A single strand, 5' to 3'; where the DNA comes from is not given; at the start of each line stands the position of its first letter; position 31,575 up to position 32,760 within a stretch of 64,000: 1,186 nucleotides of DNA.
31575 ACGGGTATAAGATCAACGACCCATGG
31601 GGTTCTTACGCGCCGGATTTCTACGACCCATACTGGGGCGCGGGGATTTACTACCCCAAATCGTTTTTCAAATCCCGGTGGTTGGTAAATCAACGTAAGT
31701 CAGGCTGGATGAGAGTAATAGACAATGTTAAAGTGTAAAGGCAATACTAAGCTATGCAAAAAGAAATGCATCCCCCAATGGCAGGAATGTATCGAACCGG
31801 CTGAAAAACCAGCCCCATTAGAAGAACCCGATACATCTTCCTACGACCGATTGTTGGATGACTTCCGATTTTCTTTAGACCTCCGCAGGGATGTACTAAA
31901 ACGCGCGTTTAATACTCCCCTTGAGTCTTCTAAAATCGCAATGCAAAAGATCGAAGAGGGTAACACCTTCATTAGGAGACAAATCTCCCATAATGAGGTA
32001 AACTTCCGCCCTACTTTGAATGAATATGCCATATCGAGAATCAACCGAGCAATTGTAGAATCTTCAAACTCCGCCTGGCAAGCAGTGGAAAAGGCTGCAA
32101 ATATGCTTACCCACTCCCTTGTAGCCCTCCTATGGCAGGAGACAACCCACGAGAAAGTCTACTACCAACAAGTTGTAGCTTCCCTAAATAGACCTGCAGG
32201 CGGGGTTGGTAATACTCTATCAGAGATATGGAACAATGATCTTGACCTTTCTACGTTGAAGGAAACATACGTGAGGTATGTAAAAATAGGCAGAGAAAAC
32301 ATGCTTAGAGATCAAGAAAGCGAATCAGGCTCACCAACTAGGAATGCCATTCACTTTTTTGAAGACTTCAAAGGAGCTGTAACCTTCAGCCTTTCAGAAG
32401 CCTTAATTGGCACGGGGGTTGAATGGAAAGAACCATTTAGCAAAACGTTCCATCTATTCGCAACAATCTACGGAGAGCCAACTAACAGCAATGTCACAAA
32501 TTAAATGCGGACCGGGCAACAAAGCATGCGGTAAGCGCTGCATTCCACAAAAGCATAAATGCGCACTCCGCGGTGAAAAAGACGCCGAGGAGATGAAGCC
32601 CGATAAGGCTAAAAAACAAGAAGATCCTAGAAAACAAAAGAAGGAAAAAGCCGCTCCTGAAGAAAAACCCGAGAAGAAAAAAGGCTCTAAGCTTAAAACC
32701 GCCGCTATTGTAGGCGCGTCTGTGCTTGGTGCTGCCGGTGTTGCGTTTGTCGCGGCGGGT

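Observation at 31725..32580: A C-x6-C-x3-C-(I)-x5-C mini-motif recurs in at least four places in three to four putative virion or envelope proteins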

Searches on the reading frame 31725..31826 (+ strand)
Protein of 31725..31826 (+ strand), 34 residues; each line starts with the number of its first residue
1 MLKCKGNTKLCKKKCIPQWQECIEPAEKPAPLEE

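Call 15: search_protein_families(library=pfam, proteins=[window:31725-31826:+], max_evalue=10)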
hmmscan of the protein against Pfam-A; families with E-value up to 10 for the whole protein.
seq(34 aa): 0 families

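Call 16: search_protein_families(library=ncbifam, proteins=[window:31725-31826:+], max_evalue=10)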
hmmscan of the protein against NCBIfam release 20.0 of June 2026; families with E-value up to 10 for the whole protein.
seq(34 aa): 0 families

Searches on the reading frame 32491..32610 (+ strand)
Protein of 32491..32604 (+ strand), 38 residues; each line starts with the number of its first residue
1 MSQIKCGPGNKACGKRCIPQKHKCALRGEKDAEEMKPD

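Call 15: search_protein_families(library=pfam, proteins=[window:32491-32604:+], max_evalue=10)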
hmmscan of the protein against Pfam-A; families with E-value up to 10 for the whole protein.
seq(38 aa): 1 family
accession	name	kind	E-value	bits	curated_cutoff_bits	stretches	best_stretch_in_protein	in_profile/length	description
PF00057.23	Ldl_recept_a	-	0.071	13.8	24.1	1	5-24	2-22/37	Low-density lipoprotein receptor domain class A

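Call 16: search_protein_families(library=ncbifam, proteins=[window:32491-32604:+], max_evalue=10)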
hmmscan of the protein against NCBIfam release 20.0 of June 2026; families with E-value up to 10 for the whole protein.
seq(38 aa): 0 families

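Call 67: predict_structure(alignment_id=A5)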
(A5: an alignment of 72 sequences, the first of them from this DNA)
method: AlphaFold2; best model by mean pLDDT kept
length: 40 residues; sequences in the alignment: 72
mean_pLDDT: 72.8   pTM: 0.39
mean pLDDT of the five models: 72.8, 72.8, 72.6, 71.2, 71.1
residues with pLDDT >= 90: 3; 70-90: 19; 50-70: 16; < 50: 2
segments of 3 or more residues with pLDDT < 50: none
pLDDT, mean of each block of 10 residues (from residue 1): 80 87 71 53
secondary structure, 60 per line:
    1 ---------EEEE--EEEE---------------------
elements in order: E10-13 E16-19
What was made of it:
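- AlphaFold pLDDT is 80-87 with a hairpin that places C2 and C3 on opposite strands (call 67). Four Cys lie within 19 residues around a hairpin (call 67).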

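Call 69: search_solved_structures(query=A5, max_evalue=10, show_alignments=4)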
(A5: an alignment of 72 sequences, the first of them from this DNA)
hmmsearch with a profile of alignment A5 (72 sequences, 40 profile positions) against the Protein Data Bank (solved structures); distinct sequences matched with E-value up to 10: 11.
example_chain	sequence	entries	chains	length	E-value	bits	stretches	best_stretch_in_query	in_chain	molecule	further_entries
5oyl_D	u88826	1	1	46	0.02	17.9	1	4-25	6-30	Low-density lipoprotein receptor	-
1ldr_A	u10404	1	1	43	0.022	17.7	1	4-25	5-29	LOW-DENSITY LIPOPROTEIN RECEPTOR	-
2m7p_A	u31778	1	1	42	0.076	16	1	4-25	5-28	Low-density lipoprotein receptor, Relaxin receptor 1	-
1f5y_A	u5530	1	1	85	0.26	14.2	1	5-25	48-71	LOW-DENSITY LIPOPROTEIN RECEPTOR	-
2lgp_A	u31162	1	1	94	0.28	14.2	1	3-27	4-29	Low-density lipoprotein receptor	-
2fcw_B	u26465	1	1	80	0.29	14.1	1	3-27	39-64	Low-density lipoprotein receptor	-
2kri_B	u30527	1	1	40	0.32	14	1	6-27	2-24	Low-density lipoprotein receptor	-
1j8e_A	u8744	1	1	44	0.46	13.5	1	15-28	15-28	LOW-DENSITY LIPOPROTEIN RECEPTOR-RELATED PROTEIN 1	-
1d2l_A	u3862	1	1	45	1.1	12.3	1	3-28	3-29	LIPOPROTEIN RECEPTOR RELATED PROTEIN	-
9l9a_M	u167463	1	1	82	2.3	11.3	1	16-28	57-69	Very low-density lipoprotein receptor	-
9coo_R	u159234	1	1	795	9.5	9.3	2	5-25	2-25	Low-density lipoprotein receptor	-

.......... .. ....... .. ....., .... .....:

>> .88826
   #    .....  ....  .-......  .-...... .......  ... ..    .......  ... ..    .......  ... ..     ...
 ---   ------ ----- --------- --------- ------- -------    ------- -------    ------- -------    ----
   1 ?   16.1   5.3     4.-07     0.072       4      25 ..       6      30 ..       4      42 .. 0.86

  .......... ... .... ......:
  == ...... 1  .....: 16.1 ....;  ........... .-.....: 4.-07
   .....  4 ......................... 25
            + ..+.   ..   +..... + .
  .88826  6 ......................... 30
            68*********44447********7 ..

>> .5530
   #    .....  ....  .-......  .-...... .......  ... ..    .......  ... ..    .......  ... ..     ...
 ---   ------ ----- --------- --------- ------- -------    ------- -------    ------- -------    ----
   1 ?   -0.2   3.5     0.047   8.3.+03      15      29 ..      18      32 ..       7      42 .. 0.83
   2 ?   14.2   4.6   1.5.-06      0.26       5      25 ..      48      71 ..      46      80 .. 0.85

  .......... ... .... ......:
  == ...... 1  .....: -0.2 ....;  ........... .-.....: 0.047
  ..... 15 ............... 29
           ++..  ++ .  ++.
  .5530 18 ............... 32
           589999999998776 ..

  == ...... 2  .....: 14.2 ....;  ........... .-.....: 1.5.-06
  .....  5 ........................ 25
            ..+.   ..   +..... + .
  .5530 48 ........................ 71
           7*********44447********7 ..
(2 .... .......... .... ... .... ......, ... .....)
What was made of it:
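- On LDL-receptor class A module (PF00057): Best PDB profile match E 0.02 (call 69).
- All 11 PDB sequence matches to the profile are LDL-A modules, aligned C1 to C4 (call 69).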

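Call 71: fold_search(model_id=the predicted structure, library=pdb)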
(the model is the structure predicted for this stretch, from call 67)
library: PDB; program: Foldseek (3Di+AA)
matches with E <= 10: 8; with E <= 0.001: 0
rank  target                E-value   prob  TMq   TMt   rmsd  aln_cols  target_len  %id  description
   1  2jm4_MODEL_1_A        2.7e+00  0.18  0.35  0.33   3.5        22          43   36  The solution NMR structure of the relaxin (RXFP1) receptor LDLa module. (released 2006-12-12)
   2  8xi5_M                4.4e+00  0.13  0.42  0.41   4.0        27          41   26  Structure of Eastern Equine Encephalitis VLP in complex with the receptor VLDLR LA3-5 (released 2024-08-28)
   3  9dqz_P                4.7e+00  0.06  0.37  0.22   7.7        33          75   27  Structure of western equine encephalitis virus McMillan VLP in complex with human VLDLR (released 2025-03-26)
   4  7qbe_B                5.9e+00  0.06  0.31  0.17   6.7        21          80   33  TC:CD320 in complex with nanobody TC-Nb11 (released 2022-03-16)
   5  8x0k_D                6.3e+00  0.07  0.37  0.39   6.5        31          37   32  Cryo-EM structure of Semliki Forest virus in complex with its receptor VLDLR(2-fold) (released 2024-11-27)
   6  6ppc_MODEL_1_A        7.8e+00  0.07  0.36  0.41   2.2        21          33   28  Solution structure of conotoxin MiXXVIIA (released 2019-08-14)
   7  1p0s_L                8.4e+00  0.05  0.36  0.16   7.2        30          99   20  Crystal Structure of Blood Coagulation Factor Xa in Complex with Ecotin M84R (released 2003-08-26)
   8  2kny_MODEL_1_A        9.0e+00  0.01  0.25  0.15   5.3        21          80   28  Fusion construct of CR17 from LRP-1 and ApoE residues 130-149 (released 2010-04-14)
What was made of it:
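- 5 of 8 Foldseek matches are LDL-A modules (call 71). All PDB look-alikes are disulfide modules (calls 69, 71).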
